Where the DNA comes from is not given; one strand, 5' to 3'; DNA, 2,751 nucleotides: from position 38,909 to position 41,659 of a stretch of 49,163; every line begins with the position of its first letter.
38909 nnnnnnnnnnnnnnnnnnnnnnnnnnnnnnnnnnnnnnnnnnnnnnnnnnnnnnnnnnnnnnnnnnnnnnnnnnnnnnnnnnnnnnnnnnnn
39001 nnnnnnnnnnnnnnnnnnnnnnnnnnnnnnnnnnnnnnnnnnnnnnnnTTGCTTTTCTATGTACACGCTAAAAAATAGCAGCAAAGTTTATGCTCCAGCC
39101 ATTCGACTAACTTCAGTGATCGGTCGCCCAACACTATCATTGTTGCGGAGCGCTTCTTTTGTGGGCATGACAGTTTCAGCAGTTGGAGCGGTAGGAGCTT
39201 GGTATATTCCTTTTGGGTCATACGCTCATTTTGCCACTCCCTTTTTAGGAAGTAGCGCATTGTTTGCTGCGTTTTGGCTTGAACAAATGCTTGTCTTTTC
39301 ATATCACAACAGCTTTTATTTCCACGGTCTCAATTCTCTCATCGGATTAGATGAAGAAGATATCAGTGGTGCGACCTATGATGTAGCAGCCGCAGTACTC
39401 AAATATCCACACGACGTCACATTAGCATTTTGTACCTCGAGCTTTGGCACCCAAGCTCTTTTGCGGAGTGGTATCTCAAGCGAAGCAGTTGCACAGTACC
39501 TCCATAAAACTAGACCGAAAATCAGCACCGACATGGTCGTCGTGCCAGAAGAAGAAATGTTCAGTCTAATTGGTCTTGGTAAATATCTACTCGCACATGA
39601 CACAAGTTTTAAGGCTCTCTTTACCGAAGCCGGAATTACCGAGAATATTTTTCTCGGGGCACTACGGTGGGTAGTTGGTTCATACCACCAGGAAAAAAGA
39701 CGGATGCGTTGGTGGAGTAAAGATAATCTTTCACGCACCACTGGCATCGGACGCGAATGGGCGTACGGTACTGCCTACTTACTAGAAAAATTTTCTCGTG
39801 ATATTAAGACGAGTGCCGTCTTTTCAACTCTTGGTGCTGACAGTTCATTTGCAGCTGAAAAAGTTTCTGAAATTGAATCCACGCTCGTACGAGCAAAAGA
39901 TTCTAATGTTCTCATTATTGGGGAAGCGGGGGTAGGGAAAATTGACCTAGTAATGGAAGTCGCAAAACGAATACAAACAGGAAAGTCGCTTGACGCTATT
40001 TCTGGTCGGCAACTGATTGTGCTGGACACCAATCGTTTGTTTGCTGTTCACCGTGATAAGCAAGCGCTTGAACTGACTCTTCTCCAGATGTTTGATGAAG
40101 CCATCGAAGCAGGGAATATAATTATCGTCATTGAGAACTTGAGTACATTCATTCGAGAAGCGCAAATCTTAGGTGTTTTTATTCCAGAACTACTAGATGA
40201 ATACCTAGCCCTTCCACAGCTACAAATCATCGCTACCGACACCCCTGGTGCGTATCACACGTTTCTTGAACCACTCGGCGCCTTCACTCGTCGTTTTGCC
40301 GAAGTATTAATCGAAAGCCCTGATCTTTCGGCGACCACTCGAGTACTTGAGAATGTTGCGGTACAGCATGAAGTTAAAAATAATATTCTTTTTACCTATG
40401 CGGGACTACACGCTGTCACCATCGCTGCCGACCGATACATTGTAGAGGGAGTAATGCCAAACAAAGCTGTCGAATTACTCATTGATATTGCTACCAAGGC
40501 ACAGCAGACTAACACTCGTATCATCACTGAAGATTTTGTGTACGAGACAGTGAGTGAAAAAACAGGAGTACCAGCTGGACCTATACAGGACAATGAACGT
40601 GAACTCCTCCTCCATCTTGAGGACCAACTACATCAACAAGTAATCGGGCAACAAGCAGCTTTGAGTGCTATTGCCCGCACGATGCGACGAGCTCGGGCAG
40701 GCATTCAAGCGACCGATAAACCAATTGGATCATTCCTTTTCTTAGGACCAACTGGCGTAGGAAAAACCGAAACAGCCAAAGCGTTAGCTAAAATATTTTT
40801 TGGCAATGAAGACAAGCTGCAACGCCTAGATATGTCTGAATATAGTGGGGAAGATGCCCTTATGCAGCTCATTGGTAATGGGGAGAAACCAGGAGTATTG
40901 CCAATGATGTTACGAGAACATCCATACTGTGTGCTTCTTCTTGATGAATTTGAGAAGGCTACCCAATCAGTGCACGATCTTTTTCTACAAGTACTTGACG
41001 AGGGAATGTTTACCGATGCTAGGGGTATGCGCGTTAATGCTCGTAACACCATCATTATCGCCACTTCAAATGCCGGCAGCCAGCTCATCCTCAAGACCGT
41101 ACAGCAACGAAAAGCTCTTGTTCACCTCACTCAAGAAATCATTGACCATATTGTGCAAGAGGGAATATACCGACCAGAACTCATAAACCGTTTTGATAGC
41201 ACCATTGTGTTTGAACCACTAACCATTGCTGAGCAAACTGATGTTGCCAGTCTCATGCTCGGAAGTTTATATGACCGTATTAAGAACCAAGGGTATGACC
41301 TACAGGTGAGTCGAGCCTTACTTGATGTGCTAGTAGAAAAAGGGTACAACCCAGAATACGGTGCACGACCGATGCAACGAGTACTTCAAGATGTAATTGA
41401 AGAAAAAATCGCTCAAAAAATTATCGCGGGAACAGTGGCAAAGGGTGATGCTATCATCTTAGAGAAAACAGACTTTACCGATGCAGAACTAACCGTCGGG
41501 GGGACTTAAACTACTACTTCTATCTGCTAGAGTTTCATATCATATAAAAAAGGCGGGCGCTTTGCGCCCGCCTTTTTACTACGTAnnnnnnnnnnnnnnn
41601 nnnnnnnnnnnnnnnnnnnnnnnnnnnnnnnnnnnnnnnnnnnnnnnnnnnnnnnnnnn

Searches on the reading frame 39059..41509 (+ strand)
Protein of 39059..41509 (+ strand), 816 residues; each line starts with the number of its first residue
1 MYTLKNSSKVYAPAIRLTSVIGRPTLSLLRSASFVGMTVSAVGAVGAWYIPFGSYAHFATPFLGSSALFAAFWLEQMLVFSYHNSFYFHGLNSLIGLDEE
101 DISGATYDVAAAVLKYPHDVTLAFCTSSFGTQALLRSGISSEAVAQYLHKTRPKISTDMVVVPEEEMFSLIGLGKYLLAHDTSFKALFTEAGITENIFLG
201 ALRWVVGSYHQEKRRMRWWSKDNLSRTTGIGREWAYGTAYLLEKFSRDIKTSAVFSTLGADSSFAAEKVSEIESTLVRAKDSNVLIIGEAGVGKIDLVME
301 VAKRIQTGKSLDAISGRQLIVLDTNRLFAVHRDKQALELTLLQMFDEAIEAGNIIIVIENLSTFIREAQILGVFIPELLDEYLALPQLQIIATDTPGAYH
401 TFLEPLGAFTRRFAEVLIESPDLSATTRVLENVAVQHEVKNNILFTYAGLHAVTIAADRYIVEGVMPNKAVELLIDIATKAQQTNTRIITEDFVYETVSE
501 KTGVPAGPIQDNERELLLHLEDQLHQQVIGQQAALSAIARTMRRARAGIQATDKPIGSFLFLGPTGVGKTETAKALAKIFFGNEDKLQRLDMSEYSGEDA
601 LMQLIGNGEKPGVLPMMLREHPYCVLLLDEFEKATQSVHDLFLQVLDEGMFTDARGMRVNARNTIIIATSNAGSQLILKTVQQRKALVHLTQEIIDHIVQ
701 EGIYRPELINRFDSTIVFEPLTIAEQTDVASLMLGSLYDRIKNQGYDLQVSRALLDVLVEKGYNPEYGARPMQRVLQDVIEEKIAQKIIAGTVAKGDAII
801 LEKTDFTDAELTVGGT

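Call 11: search_protein_families(library=ncbifam, proteins=[window:39059-41509:+])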
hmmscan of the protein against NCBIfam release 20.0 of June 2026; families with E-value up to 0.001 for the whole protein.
window:39059-41509:+ (816 aa): 20 families
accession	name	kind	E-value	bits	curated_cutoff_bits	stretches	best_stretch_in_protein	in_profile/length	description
TIGR03346.1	chaperone_ClpB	equivalog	1.6e-118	397.3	1232.1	2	487-805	526-847/853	ATP-dependent chaperone ClpB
NF008118.0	PRK10865.1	equivalog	3.7e-103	346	1417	2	489-804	531-849/857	ATP-dependent chaperone ClpB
TIGR02639.1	ClpA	equivalog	8.9e-99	331.6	993.15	1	272-801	197-732/734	ATP-dependent Clp protease ATP-binding subunit ClpA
NF033607.0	disagg_AAA_ClpG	exception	8.4e-95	318.5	1900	2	482-810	548-879/932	AAA family protein disaggregase ClpG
NF033606.1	heat_AAA_ClpK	exception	9e-94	315.1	1900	2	491-801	578-896/949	heat shock survival AAA family ATPase ClpK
TIGR03345.1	VI_ClpV1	equivalog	1.3e-89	301.6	884.95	2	487-792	527-839/852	type VI secretion system ATPase TssH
NF008263.0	PRK11034.1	equivalog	4.7e-74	249.6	1350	1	274-802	200-734/758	ATP-dependent Clp protease ATP-binding subunit ClpA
NF003745.1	PRK05342.1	equivalog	1e-07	31.2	359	0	518-579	63-132/418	ATP-dependent Clp protease ATP-binding subunit ClpX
NF047784.1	MadB_ATPase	equivalog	1.1e-07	31.3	475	0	559-580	36-57/298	MadB family AAA-type ATPase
NF001679.0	PRK00440.1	equivalog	3e-07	29.8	303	1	554-690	37-159/322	replication factor C small subunit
TIGR00390.1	hslU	equivalog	6.9e-06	25.2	362.45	1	522-579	8-70/441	ATP-dependent protease ATPase subunit HslU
TIGR02640.1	gas_vesic_GvpN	equivalog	1.5e-05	24.6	266.8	0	559-578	24-43/262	gas vesicle protein GvpN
NF005304.0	PRK06835.1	equivalog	3.3e-05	23.1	215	0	534-580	161-207/330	ATP-binding protein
TIGR03922.1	T7SS_EccA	equivalog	3.4e-05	22.6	466.65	1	533-610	283-365/557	type VII secretion AAA-ATPase EccA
TIGR03499.1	FlhF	equivalog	0.00013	22.1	174.15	0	515-583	159-225/286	flagellar biosynthesis GTPase FlhF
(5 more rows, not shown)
